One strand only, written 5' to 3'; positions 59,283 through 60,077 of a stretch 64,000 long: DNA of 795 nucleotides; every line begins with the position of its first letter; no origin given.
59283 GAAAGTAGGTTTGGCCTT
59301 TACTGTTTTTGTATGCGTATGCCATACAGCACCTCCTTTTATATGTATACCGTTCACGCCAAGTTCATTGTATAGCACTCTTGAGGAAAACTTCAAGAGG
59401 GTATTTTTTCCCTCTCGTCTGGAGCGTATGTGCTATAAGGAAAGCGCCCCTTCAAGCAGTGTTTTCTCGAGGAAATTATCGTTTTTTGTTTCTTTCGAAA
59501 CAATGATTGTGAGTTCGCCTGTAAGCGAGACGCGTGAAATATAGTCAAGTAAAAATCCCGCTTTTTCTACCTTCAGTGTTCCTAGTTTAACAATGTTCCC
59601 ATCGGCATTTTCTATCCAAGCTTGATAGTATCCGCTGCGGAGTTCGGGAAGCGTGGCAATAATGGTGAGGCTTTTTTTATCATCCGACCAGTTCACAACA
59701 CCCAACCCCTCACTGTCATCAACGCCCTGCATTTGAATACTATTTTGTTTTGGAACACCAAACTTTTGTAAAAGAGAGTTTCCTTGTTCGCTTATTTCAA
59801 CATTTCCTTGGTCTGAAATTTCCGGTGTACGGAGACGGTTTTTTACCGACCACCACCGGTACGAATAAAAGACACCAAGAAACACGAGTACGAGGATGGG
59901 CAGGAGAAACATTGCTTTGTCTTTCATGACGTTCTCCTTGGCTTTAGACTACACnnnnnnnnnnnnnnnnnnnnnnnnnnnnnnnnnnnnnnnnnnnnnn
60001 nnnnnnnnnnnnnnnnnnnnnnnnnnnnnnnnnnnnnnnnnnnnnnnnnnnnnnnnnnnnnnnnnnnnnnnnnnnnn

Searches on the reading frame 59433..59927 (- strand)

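Call 29: search_protein_families(library=pfam, proteins=[window:59433-59927:-], max_evalue=0.001)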
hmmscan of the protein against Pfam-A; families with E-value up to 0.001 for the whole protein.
window:59433-59927:- (164 aa): 1 family
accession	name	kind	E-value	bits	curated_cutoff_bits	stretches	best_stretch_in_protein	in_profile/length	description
PF10099.14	RskA_C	-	0.00035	21.3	29.4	1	59-147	43-122/135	Anti-sigma-K factor rskA, C-terminal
